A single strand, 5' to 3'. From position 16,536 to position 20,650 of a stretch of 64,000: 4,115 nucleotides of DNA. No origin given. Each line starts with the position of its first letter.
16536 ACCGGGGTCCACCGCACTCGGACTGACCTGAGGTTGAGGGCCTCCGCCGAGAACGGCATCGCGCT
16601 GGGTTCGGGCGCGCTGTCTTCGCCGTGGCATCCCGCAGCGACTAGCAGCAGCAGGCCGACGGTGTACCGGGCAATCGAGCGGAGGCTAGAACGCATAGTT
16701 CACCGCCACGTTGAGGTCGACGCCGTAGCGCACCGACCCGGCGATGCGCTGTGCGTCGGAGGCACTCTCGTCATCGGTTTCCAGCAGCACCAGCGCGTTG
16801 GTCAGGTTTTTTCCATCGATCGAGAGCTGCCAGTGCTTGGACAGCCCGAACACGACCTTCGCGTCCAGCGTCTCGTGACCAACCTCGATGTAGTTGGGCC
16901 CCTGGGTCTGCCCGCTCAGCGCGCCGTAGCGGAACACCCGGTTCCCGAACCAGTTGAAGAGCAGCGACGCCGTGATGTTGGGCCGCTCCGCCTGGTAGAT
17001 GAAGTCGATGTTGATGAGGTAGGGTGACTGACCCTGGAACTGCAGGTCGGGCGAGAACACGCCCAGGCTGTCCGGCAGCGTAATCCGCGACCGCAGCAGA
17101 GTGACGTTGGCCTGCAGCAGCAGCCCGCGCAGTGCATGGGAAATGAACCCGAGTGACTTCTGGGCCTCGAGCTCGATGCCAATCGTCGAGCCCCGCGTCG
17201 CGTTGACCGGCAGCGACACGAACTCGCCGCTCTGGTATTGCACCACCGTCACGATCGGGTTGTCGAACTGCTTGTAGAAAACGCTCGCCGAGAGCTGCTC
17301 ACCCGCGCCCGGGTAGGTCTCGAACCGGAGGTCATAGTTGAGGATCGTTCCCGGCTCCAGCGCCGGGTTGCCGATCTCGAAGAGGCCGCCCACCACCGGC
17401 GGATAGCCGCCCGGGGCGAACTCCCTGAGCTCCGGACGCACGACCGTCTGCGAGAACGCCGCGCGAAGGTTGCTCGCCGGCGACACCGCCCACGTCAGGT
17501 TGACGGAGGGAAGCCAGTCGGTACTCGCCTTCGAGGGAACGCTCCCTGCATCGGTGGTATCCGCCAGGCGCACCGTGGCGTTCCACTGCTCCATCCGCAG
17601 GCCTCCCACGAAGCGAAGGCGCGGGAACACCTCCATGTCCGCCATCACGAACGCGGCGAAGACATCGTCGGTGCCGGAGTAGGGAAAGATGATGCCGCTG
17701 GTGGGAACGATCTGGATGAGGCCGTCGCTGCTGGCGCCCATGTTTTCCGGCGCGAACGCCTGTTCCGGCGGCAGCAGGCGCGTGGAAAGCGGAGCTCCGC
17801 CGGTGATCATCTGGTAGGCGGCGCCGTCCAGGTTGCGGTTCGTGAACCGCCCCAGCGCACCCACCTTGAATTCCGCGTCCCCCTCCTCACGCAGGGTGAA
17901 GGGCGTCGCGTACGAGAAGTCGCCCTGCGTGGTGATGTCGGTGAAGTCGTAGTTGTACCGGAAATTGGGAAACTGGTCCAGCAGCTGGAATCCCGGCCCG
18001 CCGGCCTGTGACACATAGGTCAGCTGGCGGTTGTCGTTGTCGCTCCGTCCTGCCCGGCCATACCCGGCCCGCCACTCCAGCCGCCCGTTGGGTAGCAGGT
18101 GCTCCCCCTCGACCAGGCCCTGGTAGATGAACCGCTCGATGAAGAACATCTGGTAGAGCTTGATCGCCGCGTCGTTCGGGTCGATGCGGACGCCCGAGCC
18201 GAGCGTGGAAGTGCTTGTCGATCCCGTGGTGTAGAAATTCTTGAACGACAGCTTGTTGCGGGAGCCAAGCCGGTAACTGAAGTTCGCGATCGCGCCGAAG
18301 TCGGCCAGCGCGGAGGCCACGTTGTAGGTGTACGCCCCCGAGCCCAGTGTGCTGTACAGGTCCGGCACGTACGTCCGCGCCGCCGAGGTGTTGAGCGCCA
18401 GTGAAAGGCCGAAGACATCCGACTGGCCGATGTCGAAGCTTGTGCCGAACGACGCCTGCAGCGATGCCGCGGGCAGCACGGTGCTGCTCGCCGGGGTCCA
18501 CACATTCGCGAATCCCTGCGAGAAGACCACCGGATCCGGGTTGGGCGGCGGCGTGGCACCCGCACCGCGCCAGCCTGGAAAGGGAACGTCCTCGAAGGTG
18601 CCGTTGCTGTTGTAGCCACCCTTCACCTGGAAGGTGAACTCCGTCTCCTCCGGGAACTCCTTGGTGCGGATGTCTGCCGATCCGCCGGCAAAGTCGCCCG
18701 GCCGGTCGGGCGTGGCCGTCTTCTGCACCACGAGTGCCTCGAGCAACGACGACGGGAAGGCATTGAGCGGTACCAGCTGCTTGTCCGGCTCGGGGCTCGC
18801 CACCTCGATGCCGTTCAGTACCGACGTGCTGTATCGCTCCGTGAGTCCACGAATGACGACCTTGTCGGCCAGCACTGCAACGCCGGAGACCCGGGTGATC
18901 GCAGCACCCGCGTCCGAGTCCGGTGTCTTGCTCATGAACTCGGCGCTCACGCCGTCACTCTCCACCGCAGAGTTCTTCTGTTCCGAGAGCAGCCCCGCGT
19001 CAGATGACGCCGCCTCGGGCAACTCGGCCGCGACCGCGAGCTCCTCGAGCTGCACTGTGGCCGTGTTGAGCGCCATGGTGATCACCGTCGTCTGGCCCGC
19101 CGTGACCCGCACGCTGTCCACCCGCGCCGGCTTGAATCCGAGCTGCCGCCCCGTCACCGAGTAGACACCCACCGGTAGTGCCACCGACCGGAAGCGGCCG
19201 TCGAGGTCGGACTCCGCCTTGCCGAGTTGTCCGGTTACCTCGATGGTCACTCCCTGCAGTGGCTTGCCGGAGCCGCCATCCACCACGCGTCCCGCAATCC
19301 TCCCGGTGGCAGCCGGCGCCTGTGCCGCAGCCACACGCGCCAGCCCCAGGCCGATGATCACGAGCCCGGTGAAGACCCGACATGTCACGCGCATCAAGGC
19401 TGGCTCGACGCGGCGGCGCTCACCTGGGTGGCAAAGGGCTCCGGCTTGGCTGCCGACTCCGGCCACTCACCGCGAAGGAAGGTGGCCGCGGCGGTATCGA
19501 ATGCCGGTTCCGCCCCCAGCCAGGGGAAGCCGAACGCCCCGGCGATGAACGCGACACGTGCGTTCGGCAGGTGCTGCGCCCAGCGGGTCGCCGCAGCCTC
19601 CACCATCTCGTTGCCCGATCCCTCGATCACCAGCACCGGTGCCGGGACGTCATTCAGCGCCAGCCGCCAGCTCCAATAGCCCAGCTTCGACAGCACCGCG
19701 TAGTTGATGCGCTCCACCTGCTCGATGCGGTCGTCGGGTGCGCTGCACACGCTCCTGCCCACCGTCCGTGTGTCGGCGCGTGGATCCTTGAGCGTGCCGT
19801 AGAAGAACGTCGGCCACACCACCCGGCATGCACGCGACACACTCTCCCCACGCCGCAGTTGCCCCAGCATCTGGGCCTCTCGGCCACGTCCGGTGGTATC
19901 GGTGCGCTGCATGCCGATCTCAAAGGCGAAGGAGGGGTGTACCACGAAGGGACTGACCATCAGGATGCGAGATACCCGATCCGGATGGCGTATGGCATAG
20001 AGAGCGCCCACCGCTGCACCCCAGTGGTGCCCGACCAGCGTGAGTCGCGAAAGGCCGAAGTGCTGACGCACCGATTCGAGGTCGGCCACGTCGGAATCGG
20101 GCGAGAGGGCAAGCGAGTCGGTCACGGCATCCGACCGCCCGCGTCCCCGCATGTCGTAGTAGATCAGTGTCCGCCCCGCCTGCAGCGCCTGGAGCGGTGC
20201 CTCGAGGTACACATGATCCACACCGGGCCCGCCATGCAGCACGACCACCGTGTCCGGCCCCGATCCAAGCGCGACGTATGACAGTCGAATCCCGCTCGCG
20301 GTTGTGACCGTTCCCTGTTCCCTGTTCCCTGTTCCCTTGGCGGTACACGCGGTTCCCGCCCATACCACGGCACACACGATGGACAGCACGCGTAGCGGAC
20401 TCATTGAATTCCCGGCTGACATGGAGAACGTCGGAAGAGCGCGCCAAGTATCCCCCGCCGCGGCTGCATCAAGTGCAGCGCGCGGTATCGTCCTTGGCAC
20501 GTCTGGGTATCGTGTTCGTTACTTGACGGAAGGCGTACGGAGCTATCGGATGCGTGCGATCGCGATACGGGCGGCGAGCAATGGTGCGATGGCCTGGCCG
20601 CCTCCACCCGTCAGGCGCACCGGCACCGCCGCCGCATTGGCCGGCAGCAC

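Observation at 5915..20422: TonB-dependent receptor heads a translationally coupled operon of giant lipoproteins with cohesin-like, dockerin-like, PKD and FN3 modules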

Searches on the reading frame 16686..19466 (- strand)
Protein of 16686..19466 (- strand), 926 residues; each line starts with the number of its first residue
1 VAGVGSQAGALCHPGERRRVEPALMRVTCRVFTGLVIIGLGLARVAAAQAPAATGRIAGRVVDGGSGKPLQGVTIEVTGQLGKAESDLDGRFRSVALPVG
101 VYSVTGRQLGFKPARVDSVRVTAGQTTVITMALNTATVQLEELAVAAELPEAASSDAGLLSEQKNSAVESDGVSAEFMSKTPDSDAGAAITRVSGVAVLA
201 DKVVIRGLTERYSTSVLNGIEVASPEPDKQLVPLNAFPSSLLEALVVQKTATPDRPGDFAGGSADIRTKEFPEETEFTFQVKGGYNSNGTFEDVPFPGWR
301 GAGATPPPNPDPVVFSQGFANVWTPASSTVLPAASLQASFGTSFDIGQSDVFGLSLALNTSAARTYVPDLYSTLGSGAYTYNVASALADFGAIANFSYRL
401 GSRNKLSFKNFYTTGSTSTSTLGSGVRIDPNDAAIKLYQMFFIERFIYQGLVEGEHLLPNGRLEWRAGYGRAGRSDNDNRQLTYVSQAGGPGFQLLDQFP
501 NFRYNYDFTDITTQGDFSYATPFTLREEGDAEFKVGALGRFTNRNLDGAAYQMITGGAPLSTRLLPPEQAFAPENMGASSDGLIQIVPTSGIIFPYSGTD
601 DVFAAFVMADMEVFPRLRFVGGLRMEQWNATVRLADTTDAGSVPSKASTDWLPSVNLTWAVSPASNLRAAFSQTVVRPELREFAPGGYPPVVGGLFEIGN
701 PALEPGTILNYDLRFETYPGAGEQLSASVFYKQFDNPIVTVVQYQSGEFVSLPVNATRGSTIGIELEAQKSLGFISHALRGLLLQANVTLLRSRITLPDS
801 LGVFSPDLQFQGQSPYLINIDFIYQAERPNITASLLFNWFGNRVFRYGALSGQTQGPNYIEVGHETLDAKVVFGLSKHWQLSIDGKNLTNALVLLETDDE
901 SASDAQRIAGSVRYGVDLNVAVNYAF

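Call 5: search_protein_families(library=pfam, proteins=[window:16686-19466:-], max_evalue=0.1)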
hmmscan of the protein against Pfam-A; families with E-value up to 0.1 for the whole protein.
window:16686-19466:- (926 aa): 5 families
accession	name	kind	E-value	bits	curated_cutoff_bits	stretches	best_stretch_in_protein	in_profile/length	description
PF00593.30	TonB_dep_Rec_b-barrel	-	3.7e-29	103.3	27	1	463-888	44-436/436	TonB dependent receptor-like, beta-barrel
PF13620.12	CarboxypepD_reg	-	7.3e-16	58.7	32.3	1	57-133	2-81/82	Carboxypeptidase regulatory-like domain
PF14905.12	OMP_b-brl_3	-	7.5e-16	58.6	27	1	599-772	111-280/408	Outer membrane protein beta-barrel family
PF13715.12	CarbopepD_reg_2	-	8.8e-10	38.9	32.2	1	57-145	1-88/88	CarboxypepD_reg-like domain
PF07715.20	Plug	-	7.9e-07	30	23.9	1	165-260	4-103/107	TonB-dependent Receptor Plug Domain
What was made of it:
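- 16686..19394 (-): TonB-dependent receptor of 902 aa: signal peptide, CarboxypepD_reg domain, Plug and 22-strand-type barrel. It is of the TonB-Xanth-Caul type, not the SusC type. Pfam TonB_dep_Rec_b-barrel E 3.7e-29, CarboxypepD_reg E 7.3e-16, Plug E 7.9e-7 (call 5).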

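Call 6: search_protein_families(library=ncbifam, proteins=[window:16686-19466:-], max_evalue=0.1)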
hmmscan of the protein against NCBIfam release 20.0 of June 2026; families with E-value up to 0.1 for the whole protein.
window:16686-19466:- (926 aa): 6 families
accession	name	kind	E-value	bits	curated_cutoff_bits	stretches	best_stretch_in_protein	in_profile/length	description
TIGR01782.1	TonB-Xanth-Caul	subfamily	1.5e-73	248.4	310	2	569-926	491-868/868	TonB-dependent receptor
TIGR01785.1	TonB-hemin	subfamily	5.1e-10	38.4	316.85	1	595-769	358-544/677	TonB-dependent heme/hemoglobin receptor family protein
TIGR01786.1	TonB-hemlactrns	subfamily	2.6e-06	26.1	323.75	1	600-782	390-576/719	TonB-dependent hemoglobin/transferrin/lactoferrin family receptor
NF010010.0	PRK13483.1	equivalog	7.8e-06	24.2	927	1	649-742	402-494/660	ligand-gated channel protein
NF053590.1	TonB_dep_TOL0244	equivalog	3.1e-05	22.8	645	1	648-890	357-577/604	TOL_0244 family TonB-dependent receptor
TIGR04056.1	OMP_RagA_SusC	subfamily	0.053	11.8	368.25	1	57-147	3-85/981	SusC/RagA family TonB-linked outer membrane protein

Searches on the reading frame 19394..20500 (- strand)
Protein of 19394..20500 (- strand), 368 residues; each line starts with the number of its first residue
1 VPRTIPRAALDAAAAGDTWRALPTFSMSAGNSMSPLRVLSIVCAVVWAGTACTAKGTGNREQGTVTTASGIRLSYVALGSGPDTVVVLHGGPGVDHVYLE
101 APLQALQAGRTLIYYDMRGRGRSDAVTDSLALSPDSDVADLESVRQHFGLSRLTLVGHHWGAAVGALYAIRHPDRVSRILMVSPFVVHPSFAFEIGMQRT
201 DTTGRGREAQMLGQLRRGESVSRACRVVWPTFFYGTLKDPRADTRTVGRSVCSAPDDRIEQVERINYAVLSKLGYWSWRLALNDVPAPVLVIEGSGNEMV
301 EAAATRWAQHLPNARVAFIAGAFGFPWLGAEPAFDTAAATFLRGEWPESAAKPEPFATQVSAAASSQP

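Call 5: search_protein_families(library=pfam, proteins=[window:19394-20500:-], max_evalue=0.1)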
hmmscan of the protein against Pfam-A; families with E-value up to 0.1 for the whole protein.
window:19394-20500:- (368 aa): 5 families
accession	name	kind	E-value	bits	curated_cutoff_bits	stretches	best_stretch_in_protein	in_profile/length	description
PF00561.26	Abhydrolase_1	-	1.5e-20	74.3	25.8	1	84-319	2-233/245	alpha/beta hydrolase fold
PF12146.15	Hydrolase_4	-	5.5e-09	36.1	27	1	84-189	6-115/239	Serine aminopeptidase, S33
PF03096.20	Ndr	-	0.00016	21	23.3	1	139-188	87-136/283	Ndr family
PF06821.19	Ser_hydrolase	-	0.058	13.7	22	0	151-188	55-94/172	Serine hydrolase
PF00756.26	Esterase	-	0.085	13.1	22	0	150-209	112-154/251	Putative esterase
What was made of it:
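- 19394..20422 (-): Alpha/beta-hydrolase lipoprotein, first gene of the run. It is distantly similar to the proline iminopeptidase (S33) family. The stop overlaps the TBDR start codon (TGATG). Pfam Abhydrolase_1 E 1.5e-20 (call 5).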

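Call 6: search_protein_families(library=ncbifam, proteins=[window:19394-20500:-], max_evalue=0.1)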
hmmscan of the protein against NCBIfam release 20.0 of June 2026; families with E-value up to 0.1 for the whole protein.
window:19394-20500:- (368 aa): 33 families (the best 25 are shown)
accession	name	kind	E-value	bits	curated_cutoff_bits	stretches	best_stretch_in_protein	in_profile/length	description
TIGR01250.1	pro_imino_pep_2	subfamily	5.2e-22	78.7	167.65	1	65-189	6-134/288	proline iminopeptidase-family hydrolase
NF045948.1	ProImpepThrmp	equivalog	5.9e-16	58.7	500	1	68-181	9-125/291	proline iminopeptidase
NF002938.0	PRK03592.1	equivalog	5.4e-15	55.5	241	1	64-188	13-133/298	haloalkane dehalogenase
NF045945.1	ProImpepLactob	equivalog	2.2e-14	53.6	400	1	83-183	28-130/293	proline iminopeptidase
TIGR01249.1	pro_imino_pep_1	equivalog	5.2e-14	52.1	259.75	1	83-188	28-132/307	prolyl aminopeptidase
NF002043.0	PRK00870.1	subfamily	6.8e-13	48.7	265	1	68-182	31-146/302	haloalkane dehalogenase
TIGR02427.1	protocat_pcaD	equivalog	4.5e-12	45.9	255.85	1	74-182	3-110/251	3-oxoadipate enol-lactonase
NF051487.1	bifunc_PcaCD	exception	7.8e-12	45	430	1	53-202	142-289/413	bifunctional 4-carboxymuconolactone decarboxylase/3-oxoadipate enol-lactonase PcaCD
NF051488.1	bifunc_PcaDC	exception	8.5e-12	44.9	390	1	81-183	10-110/375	bifunctional 3-oxoadipate enol-lactonase/4-carboxymuconolactone decarboxylase PcaDC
NF011457.0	PRK14875.1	equivalog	2.2e-11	43.3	307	1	63-185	112-232/372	acetoin dehydrogenase dihydrolipoyllysine-residue acetyltransferase subunit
NF058673.1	LipAdnlyCyLipJMY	equivalog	4.6e-10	38.8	800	1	69-184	16-136/449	bifunctional lipase/adenylate cyclase LipJ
TIGR03611.1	RutD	equivalog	1e-09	38.2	238.5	1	84-183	14-112/258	pyrimidine utilization protein D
NF050089.1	i_nPHAscl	equivalog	2e-08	33.6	300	1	68-183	4-116/288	intracellular short-chain-length polyhydroxyalkanoate depolymerase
NF045632.1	hydroxlase_HsaD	equivalog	9.4e-08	31.3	400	1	65-184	16-137/290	4,5:9,10-diseco-3-hydroxy-5,9,17-trioxoandrosta-1(10),2-diene-4-oate hydrolase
NF004514.1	PRK05855.1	equivalog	1e-07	30.9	455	1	64-179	3-118/578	SDR family oxidoreductase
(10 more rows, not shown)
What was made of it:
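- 19394..20422 (-): TIGR01250 E 5e-22, far below its cutoff (call 6).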
